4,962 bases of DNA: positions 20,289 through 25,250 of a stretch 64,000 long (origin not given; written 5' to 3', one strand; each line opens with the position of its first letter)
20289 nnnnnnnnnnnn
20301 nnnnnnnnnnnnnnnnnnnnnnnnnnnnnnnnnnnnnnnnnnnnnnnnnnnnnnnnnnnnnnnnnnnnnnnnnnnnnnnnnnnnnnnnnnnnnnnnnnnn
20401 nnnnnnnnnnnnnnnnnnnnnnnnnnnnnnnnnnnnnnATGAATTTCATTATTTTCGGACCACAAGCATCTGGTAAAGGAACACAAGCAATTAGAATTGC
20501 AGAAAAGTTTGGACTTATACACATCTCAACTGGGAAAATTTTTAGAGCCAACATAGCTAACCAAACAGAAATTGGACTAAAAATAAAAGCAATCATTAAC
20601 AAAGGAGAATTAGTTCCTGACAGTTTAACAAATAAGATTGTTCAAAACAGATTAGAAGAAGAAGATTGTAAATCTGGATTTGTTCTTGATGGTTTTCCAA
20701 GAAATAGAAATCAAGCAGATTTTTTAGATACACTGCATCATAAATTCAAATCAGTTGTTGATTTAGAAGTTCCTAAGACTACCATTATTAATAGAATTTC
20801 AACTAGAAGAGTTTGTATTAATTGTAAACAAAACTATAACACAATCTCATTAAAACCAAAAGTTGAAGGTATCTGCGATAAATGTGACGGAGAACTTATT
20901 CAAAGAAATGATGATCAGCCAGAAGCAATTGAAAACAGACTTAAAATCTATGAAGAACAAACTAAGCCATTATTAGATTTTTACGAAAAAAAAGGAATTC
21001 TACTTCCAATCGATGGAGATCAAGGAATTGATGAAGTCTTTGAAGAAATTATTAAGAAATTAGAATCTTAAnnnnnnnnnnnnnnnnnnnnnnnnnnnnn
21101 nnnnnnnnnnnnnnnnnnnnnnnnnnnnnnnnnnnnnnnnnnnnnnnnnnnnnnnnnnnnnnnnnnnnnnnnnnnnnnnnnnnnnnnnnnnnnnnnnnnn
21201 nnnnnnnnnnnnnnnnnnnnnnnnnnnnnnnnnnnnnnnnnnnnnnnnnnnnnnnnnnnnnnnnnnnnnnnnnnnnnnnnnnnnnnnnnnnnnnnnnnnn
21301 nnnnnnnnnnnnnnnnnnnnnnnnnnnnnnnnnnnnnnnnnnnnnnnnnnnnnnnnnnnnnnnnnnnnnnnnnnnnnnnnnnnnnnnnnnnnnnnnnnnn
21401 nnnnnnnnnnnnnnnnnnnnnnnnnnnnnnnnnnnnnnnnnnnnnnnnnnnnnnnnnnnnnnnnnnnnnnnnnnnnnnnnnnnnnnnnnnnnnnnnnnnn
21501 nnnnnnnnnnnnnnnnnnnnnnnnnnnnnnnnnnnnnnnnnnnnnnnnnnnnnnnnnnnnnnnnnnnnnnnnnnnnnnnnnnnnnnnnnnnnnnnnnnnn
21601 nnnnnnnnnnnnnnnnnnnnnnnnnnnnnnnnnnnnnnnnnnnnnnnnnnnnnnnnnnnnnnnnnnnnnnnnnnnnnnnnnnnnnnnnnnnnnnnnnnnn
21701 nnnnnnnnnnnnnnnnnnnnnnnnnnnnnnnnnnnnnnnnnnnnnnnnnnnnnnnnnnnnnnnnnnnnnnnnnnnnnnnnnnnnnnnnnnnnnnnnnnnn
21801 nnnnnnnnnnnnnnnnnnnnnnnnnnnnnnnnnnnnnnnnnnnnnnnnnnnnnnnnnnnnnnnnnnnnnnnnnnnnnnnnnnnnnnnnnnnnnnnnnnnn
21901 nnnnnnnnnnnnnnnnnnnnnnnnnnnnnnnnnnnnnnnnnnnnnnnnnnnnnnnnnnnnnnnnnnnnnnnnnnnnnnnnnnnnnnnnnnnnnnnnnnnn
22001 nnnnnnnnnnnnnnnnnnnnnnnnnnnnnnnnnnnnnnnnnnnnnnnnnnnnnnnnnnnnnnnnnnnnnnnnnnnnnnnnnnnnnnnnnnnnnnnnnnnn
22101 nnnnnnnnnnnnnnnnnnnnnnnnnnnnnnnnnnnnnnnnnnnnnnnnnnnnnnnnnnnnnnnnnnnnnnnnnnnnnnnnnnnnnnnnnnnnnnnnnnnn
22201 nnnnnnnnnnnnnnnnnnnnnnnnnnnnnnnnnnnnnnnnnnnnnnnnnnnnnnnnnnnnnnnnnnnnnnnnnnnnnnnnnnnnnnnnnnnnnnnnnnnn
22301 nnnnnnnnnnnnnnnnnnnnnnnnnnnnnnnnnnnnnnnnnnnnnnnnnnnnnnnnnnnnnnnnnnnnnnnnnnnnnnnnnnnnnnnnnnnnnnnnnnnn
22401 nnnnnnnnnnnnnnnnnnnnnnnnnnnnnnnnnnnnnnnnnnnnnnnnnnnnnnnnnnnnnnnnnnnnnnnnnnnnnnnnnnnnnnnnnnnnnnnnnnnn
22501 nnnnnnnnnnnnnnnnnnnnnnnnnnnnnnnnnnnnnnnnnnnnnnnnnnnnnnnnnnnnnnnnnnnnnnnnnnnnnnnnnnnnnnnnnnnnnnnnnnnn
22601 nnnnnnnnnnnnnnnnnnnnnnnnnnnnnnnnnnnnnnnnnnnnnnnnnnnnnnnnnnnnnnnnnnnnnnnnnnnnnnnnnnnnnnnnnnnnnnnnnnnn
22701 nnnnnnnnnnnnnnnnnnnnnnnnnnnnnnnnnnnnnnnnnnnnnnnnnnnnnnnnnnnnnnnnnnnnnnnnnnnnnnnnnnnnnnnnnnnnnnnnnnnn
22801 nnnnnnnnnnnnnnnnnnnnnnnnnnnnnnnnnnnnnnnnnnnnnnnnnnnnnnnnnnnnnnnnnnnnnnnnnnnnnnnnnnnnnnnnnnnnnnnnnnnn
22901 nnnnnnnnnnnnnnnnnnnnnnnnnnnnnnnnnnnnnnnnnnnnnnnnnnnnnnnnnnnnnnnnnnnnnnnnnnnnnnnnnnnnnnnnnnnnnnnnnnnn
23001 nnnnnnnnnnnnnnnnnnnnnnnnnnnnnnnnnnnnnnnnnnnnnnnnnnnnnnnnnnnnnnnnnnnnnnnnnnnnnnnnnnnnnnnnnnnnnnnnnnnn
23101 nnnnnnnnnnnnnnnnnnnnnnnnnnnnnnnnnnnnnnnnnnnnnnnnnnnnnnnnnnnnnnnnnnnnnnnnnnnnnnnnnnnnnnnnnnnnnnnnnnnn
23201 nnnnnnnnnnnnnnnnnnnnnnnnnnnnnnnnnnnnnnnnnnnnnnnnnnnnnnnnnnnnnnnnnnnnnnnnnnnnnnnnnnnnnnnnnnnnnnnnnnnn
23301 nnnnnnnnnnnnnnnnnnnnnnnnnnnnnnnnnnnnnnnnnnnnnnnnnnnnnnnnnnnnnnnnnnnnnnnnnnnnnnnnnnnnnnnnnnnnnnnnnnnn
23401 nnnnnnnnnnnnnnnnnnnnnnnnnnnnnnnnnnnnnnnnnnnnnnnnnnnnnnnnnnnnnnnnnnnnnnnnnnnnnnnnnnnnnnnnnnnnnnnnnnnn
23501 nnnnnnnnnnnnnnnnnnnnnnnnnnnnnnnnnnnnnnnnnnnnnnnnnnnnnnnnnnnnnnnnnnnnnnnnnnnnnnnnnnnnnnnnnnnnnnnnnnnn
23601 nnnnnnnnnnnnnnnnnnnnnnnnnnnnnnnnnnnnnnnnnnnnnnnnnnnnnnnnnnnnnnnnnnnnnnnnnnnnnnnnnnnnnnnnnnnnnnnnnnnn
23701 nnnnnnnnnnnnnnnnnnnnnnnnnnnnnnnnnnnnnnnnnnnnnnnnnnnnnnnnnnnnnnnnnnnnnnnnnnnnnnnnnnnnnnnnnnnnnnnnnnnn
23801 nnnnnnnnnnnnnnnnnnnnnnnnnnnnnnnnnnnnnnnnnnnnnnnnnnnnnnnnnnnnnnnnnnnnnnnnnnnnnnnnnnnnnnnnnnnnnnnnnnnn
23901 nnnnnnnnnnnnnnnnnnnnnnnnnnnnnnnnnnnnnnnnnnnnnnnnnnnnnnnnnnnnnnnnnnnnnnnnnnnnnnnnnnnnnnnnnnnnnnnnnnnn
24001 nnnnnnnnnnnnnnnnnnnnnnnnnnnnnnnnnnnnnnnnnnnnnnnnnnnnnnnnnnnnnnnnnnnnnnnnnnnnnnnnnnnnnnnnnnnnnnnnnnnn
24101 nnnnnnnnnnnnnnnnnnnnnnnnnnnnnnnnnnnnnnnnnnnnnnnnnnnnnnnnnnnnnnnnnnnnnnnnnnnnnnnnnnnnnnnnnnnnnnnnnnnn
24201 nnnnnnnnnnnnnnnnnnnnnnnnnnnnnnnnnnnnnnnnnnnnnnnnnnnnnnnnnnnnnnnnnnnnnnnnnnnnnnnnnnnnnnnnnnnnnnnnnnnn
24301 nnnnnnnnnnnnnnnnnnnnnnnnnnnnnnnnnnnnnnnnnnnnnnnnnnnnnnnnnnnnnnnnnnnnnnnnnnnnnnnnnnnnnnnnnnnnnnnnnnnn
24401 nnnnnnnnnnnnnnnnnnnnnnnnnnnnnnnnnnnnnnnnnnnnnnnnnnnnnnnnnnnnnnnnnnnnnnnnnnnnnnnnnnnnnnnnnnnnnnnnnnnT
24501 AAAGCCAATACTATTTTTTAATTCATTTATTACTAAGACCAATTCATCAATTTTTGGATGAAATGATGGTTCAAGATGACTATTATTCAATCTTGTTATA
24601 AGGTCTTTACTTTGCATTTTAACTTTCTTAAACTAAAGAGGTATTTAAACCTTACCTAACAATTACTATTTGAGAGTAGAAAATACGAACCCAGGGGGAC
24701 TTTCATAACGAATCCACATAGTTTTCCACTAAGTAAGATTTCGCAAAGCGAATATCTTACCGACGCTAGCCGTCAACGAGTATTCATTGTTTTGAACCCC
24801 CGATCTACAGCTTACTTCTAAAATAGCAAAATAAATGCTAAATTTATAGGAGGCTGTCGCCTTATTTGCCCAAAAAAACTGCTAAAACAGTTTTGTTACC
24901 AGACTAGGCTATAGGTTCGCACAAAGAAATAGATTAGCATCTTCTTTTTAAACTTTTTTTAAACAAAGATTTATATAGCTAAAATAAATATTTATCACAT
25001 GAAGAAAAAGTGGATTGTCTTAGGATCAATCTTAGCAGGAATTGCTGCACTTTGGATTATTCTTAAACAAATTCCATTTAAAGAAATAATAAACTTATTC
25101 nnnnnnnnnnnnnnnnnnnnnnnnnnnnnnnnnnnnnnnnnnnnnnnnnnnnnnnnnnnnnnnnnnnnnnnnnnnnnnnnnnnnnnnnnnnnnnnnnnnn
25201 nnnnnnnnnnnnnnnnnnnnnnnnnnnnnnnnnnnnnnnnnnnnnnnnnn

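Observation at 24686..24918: tRNA-Arg(CCT) fragmented by three BHB introns in D-loop, anticodon loop and T-loop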

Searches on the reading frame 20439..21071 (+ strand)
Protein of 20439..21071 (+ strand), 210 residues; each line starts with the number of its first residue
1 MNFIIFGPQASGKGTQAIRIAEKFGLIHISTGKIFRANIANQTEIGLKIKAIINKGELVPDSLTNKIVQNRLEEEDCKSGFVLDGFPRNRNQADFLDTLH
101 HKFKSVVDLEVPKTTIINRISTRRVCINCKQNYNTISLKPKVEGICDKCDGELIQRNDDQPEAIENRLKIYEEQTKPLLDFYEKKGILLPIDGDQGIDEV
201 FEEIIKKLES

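Call 9: search_protein_families(library=pfam, proteins=[window:20439-21071:+])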
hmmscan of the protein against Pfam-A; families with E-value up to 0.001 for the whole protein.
window:20439-21071:+ (210 aa): 5 families
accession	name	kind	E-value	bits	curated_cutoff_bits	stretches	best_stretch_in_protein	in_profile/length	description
PF00406.28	ADK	-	5.3e-49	166.7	26.8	1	5-186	1-150/151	Adenylate kinase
PF13207.12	AAA_17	-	8.3e-24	84.9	27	1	6-123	1-122/136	AAA domain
PF05191.20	ADK_lid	-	6.6e-15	55.1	26.6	1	123-158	1-36/36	Adenylate kinase, active site lid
PF02224.24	Cytidylate_kin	-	5.8e-05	23.3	26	1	5-38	3-36/211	Cytidylate kinase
PF17213.9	Hydin_ADK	-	0.00047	20.8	27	0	59-85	169-195/196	Hydin Adenylate kinase-like domain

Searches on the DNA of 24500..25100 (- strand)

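Call 5: search_rna_families(source=window, start=24500, end=25100, threshold=evalue, max_evalue=10, show_alignments=3)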
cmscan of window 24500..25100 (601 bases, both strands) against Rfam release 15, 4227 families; matches with E-value up to 10: 6.
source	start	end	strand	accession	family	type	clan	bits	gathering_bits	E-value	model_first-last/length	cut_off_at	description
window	24844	24895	+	RF01726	SAM-II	Cis-reg; riboswitch;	-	24.2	44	0.028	1-60/60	no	SAM-II riboswitch aptamer (SAM-II long loop)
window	24518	24585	+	RF00280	SNORD51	Gene; snRNA; snoRNA; CD-box;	CL00054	19.8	50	1.1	1-79/79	no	Small nucleolar RNA SNORD51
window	24807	24859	+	RF03730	mir-7615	Gene; miRNA;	-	19.5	90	0.2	1-64/64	no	mir-7615 microRNA precursor family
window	24691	24874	-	RF02103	DLEU1_1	Gene; lncRNA;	-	19.3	30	0.31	1-190/190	no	Deleted in lymphocytic leukemia 1 conserved region 1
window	24987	25033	+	RF00574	SNORD69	Gene; snRNA; snoRNA; CD-box;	-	16.1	37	6.3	1-77/77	no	Small nucleolar RNA SNORD69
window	24521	24566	-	RF03030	salivarius-1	Gene; sRNA;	-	14.2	50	7.8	1-56/56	no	salivarius-1 RNA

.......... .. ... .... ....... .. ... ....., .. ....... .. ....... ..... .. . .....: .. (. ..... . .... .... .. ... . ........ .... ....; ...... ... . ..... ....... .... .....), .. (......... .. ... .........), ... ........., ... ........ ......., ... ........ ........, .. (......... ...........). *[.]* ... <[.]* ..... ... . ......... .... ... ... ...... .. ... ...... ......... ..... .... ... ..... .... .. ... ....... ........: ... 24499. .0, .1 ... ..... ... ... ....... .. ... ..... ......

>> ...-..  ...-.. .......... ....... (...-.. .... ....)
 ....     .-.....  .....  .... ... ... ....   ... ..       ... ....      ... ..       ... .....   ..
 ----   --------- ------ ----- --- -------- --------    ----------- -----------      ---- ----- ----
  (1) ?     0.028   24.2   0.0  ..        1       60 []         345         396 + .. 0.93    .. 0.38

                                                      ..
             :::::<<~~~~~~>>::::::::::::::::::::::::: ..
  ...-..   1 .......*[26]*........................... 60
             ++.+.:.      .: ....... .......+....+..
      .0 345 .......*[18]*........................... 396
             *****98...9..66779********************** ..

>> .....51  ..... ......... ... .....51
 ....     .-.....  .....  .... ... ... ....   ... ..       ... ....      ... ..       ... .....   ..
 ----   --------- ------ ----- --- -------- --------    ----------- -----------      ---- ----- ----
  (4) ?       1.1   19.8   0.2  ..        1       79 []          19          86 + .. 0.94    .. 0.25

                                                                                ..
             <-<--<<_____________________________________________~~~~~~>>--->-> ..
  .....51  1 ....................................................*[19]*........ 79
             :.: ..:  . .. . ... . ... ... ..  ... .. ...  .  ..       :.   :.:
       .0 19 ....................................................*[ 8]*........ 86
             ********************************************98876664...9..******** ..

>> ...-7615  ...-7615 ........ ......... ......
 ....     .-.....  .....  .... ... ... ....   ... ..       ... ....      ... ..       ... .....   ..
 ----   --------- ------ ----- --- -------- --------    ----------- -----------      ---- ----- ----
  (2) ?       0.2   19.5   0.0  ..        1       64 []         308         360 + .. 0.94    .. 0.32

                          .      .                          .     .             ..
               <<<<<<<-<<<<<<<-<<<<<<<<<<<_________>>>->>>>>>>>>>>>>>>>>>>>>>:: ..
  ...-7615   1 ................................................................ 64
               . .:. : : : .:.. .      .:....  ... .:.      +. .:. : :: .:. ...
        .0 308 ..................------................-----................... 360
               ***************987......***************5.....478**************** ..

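Call 68: build_rna_model(alignment_id=A5, structure=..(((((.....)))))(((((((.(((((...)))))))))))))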
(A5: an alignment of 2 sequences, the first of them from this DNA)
Model R1 built from alignment A5 (2 sequences, 45 columns); structure: as given.
model positions 45; base pairs 17; branch points 1; effective number of sequences 2; information 0.985 bits per position. Calibrated on 0.2 Mb of random sequence (short: E-values are rough).
structure used (alignment columns):
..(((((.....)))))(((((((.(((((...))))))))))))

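Call 69: search_with_rna_model(model_id=R1, sources=[window, L004, L005, L008, L010, L011, L012, L013, L014, L015, L016, L017, L018, L019, L020, L021, L022, L023, L024, L025, L026, L027, L028, L029, L030, L031, L032, L033, L034, L035, L036, L037, L038, L039, L040, L041, L064, L065, L066, L067, L068, L069, L070, L071, L072, L073, L074, L075, L076, L077, L078, L079, L080, L081, L082, L083, L084, L085, L086, L087, L088, L089], max_evalue=1, show_alignments=4)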
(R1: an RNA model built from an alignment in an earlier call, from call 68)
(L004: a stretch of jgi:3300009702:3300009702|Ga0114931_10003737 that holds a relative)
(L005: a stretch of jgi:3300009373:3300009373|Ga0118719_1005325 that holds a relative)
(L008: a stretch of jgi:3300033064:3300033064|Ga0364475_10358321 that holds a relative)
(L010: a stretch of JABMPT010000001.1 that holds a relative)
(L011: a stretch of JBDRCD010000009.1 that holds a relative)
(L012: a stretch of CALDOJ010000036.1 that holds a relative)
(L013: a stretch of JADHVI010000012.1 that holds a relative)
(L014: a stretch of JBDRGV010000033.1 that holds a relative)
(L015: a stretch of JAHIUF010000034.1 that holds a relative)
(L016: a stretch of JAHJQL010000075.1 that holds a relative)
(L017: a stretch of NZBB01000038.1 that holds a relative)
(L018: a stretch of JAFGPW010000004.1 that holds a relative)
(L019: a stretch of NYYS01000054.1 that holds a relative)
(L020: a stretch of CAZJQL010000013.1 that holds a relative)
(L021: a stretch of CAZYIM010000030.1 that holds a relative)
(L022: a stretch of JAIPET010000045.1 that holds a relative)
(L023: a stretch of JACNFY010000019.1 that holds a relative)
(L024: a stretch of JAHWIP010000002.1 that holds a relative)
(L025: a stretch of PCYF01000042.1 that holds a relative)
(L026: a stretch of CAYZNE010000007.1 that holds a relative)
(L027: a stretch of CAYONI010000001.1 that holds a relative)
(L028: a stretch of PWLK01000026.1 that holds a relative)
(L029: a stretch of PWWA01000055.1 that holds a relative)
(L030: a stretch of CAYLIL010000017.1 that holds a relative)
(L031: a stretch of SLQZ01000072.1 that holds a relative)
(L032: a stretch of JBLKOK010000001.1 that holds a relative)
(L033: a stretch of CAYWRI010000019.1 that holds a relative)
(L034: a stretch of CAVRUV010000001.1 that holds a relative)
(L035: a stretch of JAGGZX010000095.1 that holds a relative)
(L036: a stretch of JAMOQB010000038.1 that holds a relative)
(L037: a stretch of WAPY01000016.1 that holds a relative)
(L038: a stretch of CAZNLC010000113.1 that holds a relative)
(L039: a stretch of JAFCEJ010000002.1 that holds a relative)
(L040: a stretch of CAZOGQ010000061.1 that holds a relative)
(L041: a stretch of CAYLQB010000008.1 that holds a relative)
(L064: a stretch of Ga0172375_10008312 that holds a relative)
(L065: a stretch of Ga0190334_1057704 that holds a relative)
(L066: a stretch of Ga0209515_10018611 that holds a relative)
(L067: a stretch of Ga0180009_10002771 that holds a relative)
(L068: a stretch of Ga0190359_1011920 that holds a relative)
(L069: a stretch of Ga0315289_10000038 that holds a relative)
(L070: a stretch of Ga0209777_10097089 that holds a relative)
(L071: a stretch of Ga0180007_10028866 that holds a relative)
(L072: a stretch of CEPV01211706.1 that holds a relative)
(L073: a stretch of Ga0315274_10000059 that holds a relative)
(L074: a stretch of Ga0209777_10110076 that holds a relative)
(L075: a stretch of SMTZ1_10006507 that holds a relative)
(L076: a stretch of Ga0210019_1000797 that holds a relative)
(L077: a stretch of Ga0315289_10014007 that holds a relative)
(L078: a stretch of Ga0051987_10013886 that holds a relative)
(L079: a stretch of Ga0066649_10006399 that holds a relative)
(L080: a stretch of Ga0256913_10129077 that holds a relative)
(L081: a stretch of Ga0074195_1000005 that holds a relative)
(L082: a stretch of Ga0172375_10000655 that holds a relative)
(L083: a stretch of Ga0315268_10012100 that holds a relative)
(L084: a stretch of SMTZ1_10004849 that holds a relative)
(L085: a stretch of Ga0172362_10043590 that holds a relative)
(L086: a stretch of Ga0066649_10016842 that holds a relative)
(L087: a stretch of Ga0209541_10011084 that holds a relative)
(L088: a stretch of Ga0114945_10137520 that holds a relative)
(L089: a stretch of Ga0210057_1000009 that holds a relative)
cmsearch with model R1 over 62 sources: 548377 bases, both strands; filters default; matches with E-value up to 1: 3.
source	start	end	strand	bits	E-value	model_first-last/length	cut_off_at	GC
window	24733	24777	-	69.8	9.4e-13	1-45/45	no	0.47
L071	1684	1728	-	68.3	2.1e-12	1-45/45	no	0.36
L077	8879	8916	+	19.4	0.27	1-45/45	no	0.55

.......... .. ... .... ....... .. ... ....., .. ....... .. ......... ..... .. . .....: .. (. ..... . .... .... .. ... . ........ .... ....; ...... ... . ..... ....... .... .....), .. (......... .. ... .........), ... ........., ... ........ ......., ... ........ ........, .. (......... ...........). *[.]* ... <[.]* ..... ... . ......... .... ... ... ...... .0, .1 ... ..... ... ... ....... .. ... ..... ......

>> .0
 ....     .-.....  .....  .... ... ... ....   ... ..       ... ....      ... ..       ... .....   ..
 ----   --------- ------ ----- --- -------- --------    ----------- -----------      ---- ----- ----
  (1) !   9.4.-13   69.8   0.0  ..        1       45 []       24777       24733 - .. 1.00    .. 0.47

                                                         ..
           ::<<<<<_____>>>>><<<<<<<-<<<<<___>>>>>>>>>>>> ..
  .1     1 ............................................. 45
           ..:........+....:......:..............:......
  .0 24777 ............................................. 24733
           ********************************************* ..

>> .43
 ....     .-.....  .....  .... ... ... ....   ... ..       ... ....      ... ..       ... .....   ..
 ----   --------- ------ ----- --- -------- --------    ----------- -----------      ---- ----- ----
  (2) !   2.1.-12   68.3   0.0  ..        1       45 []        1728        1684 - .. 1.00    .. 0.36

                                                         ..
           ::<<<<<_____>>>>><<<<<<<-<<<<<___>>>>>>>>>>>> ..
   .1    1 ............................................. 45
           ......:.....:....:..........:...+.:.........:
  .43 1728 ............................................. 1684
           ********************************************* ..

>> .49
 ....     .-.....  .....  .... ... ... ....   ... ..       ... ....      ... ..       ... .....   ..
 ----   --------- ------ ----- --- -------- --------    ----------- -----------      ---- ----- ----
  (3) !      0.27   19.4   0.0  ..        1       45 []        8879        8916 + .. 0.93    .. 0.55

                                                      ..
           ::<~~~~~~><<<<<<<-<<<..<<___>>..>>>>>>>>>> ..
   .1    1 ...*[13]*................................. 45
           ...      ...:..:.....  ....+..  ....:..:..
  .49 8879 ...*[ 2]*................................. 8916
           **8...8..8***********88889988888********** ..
